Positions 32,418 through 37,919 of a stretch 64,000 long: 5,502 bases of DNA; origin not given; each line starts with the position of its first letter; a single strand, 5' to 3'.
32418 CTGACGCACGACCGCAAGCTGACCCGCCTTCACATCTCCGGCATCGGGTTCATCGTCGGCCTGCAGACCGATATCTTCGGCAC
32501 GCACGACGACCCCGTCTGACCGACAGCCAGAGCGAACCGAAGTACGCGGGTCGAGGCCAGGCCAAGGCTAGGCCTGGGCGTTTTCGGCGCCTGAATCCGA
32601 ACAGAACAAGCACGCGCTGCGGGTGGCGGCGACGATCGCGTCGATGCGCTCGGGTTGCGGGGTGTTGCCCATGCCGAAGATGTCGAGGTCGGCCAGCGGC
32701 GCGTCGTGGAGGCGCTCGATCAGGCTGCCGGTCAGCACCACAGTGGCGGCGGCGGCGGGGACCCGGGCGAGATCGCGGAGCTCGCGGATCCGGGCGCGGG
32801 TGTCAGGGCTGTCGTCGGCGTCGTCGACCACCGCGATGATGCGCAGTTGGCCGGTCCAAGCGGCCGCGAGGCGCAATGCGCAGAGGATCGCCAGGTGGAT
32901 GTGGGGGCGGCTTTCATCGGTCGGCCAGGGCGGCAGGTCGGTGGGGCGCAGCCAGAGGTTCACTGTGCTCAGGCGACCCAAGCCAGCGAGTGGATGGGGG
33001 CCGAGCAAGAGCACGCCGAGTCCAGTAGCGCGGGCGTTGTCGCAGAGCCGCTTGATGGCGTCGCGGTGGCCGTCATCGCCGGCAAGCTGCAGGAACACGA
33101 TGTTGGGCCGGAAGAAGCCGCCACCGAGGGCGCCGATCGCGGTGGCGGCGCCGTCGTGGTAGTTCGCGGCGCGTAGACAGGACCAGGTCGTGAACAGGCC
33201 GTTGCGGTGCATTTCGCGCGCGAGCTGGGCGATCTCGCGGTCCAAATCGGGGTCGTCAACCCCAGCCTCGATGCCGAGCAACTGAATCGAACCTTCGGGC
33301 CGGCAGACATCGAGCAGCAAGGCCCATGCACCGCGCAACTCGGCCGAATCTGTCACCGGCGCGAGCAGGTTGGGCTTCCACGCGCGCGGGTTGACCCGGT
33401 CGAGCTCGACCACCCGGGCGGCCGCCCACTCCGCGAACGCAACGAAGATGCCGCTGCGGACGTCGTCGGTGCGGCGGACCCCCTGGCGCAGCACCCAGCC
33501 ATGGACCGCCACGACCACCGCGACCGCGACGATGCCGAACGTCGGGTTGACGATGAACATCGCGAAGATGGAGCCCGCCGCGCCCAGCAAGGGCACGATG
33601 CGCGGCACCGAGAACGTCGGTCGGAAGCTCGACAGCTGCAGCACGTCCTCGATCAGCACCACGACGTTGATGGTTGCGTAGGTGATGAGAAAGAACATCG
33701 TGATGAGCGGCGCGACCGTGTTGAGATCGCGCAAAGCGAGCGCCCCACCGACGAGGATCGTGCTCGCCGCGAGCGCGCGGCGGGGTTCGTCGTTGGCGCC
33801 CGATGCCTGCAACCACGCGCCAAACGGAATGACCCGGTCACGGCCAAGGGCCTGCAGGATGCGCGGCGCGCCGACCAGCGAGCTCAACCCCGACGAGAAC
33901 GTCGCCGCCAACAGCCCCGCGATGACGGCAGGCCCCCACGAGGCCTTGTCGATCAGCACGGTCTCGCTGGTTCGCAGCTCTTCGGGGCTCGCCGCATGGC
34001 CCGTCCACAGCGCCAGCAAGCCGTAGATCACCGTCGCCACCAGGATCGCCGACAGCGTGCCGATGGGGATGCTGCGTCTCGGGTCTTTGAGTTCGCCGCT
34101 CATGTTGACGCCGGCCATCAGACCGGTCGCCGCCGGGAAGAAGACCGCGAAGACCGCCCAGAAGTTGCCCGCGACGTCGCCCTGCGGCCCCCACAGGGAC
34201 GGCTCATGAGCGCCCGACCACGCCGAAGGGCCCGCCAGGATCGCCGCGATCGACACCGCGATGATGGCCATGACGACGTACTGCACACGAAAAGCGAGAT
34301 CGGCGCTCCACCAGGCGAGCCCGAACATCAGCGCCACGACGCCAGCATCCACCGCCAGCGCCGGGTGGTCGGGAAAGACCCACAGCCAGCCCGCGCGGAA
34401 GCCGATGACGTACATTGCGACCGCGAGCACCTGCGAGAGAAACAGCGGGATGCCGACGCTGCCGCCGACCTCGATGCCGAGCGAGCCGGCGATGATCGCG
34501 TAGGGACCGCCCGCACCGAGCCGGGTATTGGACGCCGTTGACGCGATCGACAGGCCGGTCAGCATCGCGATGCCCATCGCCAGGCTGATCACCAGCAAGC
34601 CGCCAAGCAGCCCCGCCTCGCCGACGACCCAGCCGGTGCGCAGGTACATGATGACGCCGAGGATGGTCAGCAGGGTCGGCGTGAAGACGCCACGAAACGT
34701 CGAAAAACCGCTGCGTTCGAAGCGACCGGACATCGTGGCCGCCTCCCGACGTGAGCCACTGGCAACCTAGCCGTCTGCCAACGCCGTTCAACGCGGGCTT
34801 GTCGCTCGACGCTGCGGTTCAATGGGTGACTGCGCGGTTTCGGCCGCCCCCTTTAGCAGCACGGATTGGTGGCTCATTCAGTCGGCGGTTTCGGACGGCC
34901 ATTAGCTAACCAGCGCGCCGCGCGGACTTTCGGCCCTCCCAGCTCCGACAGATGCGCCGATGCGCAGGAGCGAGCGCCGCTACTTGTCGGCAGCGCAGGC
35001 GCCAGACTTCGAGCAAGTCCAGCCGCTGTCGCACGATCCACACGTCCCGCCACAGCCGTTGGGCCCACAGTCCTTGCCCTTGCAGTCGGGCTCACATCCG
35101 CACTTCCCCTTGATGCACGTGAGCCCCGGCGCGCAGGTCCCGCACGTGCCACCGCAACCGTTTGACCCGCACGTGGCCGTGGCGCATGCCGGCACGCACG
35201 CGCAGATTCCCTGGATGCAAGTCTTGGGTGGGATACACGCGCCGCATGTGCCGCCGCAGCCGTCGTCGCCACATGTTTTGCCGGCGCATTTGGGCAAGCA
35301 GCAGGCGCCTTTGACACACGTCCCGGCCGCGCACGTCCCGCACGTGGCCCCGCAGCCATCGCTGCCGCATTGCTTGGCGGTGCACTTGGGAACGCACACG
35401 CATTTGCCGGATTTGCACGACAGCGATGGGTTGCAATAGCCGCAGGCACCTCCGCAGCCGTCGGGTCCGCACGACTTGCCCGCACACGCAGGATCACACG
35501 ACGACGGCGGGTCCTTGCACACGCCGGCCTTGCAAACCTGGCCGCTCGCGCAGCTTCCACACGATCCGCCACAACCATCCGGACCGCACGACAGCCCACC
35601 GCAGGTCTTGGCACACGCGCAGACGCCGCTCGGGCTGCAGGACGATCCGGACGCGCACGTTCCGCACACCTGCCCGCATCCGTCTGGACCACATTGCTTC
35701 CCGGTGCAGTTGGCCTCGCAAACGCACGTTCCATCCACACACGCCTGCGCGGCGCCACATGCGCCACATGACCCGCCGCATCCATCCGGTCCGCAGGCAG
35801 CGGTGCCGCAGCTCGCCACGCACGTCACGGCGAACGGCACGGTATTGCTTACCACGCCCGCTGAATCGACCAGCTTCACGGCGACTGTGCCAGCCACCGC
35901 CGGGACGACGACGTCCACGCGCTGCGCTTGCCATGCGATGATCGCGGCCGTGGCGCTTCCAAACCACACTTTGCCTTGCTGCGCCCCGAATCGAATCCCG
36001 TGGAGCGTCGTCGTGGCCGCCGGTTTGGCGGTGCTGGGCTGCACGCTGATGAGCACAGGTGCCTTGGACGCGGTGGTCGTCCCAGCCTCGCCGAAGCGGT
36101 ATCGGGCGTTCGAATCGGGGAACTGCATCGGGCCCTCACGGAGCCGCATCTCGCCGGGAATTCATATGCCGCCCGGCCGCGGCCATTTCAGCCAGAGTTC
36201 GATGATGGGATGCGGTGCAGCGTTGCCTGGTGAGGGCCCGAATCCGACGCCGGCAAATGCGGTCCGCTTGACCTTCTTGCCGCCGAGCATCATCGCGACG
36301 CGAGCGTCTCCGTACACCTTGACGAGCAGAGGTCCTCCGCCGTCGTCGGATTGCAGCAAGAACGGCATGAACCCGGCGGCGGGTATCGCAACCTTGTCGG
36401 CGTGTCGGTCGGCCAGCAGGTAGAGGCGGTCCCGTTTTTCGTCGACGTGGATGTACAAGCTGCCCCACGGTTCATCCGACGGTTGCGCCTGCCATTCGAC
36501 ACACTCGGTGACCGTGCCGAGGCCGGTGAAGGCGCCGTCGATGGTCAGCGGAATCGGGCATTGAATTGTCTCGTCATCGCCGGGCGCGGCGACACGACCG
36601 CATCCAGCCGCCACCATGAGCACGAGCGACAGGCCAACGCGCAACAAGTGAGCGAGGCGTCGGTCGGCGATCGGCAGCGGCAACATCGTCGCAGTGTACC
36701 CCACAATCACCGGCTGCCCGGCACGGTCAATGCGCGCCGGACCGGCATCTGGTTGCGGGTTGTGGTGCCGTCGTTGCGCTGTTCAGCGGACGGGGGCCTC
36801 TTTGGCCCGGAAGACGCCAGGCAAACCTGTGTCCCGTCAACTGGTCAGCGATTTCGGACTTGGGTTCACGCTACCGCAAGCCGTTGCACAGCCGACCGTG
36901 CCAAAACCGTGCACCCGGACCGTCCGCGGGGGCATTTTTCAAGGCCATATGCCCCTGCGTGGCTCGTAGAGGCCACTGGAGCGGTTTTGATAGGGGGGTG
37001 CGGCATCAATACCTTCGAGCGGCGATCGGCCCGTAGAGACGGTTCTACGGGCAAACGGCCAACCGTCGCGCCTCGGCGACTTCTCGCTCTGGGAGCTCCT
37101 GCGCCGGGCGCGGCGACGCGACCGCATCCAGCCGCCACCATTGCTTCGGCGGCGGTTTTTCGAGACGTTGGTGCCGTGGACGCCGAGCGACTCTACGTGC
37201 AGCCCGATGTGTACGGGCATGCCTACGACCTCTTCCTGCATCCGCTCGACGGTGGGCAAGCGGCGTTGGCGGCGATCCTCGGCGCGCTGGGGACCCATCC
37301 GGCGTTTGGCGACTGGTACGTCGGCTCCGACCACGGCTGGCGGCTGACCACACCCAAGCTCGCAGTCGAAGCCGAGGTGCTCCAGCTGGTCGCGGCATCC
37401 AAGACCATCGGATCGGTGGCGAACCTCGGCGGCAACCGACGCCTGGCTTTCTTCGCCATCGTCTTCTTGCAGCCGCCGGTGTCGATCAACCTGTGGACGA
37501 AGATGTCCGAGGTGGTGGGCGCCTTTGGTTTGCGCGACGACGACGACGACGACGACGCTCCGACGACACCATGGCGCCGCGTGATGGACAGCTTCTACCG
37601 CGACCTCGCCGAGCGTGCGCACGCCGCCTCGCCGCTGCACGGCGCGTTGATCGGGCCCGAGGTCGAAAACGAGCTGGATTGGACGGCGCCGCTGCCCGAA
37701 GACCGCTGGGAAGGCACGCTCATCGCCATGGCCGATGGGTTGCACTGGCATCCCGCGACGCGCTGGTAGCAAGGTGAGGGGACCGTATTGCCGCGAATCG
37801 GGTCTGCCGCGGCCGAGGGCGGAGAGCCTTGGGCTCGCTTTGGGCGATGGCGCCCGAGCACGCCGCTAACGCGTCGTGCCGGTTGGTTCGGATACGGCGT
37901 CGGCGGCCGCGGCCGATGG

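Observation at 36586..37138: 39-bp direct duplication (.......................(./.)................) flanking a ~475-bp segment that carries repeat-element copy 2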

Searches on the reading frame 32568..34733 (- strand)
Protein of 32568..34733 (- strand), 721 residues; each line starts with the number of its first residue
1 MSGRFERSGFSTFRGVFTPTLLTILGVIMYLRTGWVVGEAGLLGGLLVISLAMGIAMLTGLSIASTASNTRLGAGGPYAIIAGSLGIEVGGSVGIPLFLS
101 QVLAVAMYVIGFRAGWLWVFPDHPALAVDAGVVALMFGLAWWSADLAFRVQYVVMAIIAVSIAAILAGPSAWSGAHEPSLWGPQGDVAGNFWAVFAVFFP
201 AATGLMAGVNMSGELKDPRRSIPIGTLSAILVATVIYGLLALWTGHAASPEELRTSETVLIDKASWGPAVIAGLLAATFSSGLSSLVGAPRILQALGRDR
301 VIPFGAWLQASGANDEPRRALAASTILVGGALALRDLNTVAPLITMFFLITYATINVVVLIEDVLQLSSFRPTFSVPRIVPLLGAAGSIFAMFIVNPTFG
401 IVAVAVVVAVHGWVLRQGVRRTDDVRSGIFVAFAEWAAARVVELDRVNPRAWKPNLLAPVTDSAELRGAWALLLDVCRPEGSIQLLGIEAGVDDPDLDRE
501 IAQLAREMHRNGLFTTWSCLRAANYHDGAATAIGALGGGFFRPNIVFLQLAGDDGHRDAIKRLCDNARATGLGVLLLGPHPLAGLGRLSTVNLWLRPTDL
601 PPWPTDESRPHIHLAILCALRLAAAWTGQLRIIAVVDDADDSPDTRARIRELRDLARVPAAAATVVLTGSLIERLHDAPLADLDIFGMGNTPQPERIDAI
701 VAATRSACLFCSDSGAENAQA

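Call 65: find_encoding_contigs(protein=window:32568-34733:-, flank=1000, max_places=10)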
Protein window:32568-34733:- (721 aa): 6 contigs read that carry it; 2 places shown.
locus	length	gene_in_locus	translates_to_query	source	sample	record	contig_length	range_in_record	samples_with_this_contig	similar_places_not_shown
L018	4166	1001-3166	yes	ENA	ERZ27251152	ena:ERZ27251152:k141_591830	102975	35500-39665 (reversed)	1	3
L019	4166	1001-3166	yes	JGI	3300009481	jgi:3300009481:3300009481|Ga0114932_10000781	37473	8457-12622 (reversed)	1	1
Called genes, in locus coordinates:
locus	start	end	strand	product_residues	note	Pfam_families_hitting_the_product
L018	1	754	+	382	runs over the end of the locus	-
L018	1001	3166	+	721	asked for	PF00324:AA_permease, PF13520:AA_permease_2, PF21555:CCC_C_1st_pro, PF21554:CCC_C_2nd_pro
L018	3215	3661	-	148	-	PF01850:PIN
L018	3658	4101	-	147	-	-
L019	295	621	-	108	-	-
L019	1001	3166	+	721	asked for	PF00324:AA_permease, PF13520:AA_permease_2, PF21555:CCC_C_1st_pro, PF21554:CCC_C_2nd_pro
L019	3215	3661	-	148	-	PF01850:PIN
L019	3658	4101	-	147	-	-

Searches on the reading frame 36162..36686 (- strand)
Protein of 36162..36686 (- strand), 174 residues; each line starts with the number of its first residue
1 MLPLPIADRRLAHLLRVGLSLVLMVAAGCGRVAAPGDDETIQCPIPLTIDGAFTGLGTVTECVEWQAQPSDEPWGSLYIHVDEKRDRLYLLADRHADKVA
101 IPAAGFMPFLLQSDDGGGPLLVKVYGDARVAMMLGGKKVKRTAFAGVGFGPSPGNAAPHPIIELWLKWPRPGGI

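Call 9: search_protein_families(library=pfam, proteins=[window:36162-36686:-], max_evalue=0.01)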
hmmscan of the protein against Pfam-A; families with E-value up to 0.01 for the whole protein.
window:36162-36686:- (174 aa): 0 families

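Call 12: find_homologous_proteins(query=window:36162-36686:-, max_evalue=0.001)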
Query window:36162-36686:- (174 aa): 1 proteins with E <= 0.001 among 181 candidates.
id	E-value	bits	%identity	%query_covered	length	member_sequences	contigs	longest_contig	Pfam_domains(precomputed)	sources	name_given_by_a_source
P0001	8.5e-114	396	100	100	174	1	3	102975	-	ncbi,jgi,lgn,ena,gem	-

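Call 13: find_encoding_contigs(protein=P0001, flank=3000, max_places=6)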
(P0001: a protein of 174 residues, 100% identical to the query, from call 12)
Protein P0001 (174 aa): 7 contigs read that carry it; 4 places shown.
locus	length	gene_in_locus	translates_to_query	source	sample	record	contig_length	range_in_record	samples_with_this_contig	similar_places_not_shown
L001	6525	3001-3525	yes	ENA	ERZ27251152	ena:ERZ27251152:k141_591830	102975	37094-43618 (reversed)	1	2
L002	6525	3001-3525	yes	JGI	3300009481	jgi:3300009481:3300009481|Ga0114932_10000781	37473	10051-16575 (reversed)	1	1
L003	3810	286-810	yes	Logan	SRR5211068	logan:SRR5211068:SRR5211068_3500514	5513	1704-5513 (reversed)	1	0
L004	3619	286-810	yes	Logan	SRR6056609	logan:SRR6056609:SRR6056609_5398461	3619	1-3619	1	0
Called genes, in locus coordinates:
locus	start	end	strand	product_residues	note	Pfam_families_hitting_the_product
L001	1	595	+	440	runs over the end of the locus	-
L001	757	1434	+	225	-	-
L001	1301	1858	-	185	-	-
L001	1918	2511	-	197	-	-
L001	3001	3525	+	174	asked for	-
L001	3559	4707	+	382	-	-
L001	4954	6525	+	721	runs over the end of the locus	PF00324:AA_permease, PF13520:AA_permease_2, PF21555:CCC_C_1st_pro, PF21554:CCC_C_2nd_pro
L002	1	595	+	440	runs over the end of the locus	-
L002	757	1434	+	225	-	-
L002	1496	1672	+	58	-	-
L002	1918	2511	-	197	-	-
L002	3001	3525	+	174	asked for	-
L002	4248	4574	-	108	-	-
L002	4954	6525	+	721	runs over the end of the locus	PF00324:AA_permease, PF13520:AA_permease_2, PF21555:CCC_C_1st_pro, PF21554:CCC_C_2nd_pro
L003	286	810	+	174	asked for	-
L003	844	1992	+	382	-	-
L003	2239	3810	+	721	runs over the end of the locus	PF00324:AA_permease, PF13520:AA_permease_2, PF21555:CCC_C_1st_pro, PF21554:CCC_C_2nd_pro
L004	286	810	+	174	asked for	-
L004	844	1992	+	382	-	-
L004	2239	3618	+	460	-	?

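Call 14: list_cluster_members(proteins=[P0001])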
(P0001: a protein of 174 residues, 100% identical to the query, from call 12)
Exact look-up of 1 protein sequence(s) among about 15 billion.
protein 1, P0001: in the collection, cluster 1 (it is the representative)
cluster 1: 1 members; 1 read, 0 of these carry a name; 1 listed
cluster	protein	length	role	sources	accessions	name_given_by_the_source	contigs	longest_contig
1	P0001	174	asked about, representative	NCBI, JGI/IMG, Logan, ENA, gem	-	-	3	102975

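Call 27: search_protein_representatives(protein=window:36162-36686:-)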
Query: 174 residues. Proteins with E-value up to 0.001 (for the whole library): 32; up to 1e-10: 10; up to 1e-30: 2. The best 32 are listed.
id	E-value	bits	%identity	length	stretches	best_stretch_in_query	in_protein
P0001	2.7e-114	395.8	100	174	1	1-174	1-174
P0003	2.2e-32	128.7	34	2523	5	41-173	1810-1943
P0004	3.8e-23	98.6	30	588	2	39-168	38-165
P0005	8.0e-22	94.3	33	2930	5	29-167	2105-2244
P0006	2.9e-20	89.2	32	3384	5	44-169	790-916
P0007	3.6e-18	82.4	41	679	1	3-166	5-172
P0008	1.3e-13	67.4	35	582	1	40-167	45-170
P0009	2.8e-13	66.4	31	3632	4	34-173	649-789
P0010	7.6e-13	65.0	34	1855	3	43-167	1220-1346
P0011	3.5e-11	59.5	32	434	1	34-173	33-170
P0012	1.1e-10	57.9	31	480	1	21-172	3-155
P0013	1.3e-10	57.8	36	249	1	23-166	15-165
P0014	5.1e-09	52.5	31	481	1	39-167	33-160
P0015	4.4e-08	49.4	32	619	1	21-166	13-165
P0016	5.1e-08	49.2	32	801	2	53-166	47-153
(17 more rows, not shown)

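Call 57: search_protein_families(library=ncbifam, proteins=[window:36162-36686:-], max_evalue=0.01)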
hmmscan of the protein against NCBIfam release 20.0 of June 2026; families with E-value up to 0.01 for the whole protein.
window:36162-36686:- (174 aa): 0 families

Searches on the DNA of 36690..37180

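Call 50: search_rna_families(source=window, start=36690, end=37180, threshold=evalue, max_evalue=5)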
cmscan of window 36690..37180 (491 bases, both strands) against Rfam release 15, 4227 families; matches with E-value up to 5: 0.
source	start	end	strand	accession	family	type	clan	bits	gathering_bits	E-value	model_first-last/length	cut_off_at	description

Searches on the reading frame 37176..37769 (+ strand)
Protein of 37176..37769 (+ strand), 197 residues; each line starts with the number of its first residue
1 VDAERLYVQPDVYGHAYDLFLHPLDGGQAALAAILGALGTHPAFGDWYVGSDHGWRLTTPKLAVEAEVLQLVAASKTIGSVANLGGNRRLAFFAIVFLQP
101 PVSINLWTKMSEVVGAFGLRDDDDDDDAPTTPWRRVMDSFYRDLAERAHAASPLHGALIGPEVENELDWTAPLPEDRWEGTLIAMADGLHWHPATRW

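Call 9: search_protein_families(library=pfam, proteins=[window:37176-37769:+], max_evalue=0.01)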
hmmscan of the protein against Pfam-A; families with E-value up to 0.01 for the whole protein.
window:37176-37769:+ (197 aa): 0 families

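Call 17: find_homologous_proteins(query=window:37176-37769:+, max_evalue=0.001)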
Query window:37176-37769:+ (197 aa): 1 proteins with E <= 0.001 among 541 candidates.
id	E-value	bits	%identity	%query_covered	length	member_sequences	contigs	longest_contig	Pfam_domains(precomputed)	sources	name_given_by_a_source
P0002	1.5e-130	451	99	100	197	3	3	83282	-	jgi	-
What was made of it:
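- Both flanking genes have no close homologues among 5.8 billion proteins (calls 12, 17).
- Tried and rejected: Word-index protein searches with the lipoprotein and with the 197-aa protein returned only themselves (calls 12, 17).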

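Call 22: find_encoding_contigs(protein=P0002, flank=3000, max_places=10)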
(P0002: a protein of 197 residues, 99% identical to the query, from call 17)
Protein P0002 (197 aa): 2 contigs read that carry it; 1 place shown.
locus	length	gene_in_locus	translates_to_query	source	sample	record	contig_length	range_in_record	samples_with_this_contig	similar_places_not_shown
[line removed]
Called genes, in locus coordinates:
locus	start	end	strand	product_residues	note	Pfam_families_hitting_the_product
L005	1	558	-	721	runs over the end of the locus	PF00324:AA_permease, PF13520:AA_permease_2, PF21555:CCC_C_1st_pro, PF21554:CCC_C_2nd_pro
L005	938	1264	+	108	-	-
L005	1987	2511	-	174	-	-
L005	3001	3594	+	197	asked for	-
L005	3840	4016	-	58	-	-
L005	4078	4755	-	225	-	-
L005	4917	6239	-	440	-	-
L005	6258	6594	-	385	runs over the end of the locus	PF10974:DUF2804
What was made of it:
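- On Transposon or MITE target-site duplication: No transposase Pfam hit is on record for the neighbouring genes (calls 13, 22, 65).
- On Diversity-generating retroelement (template and variable repeat): No reverse-transcriptase Pfam hit is on record for the neighbours (calls 13, 22, 65).
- No integrase, transposase or reverse-transcriptase Pfam hits are on record for the genes called around the locus, about 6 kb on the low-coordinate side and 3 kb on the other (calls 13, 22, 65). No recombinase is recorded for the genes called around the locus (calls 13, 22, 65).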

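Call 23: find_encoding_contigs(protein=window:37176-37769:+, flank=3000, max_places=10)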
Protein window:37176-37769:+ (197 aa): 2 contigs read that carry it; 1 place shown.
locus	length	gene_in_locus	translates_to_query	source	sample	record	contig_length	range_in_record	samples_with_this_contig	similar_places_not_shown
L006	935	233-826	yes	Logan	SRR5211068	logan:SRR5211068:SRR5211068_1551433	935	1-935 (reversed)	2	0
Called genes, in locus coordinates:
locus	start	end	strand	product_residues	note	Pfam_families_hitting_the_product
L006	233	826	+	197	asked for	-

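Call 57: search_protein_families(library=ncbifam, proteins=[window:37176-37769:+], max_evalue=0.01)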
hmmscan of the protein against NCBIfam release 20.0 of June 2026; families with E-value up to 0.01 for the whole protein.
window:37176-37769:+ (197 aa): 0 families

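Call 58: search_solved_structures(query=window:37176-37769:+, max_evalue=1)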
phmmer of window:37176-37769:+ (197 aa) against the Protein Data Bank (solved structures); distinct sequences matched with E-value up to 1: 0.
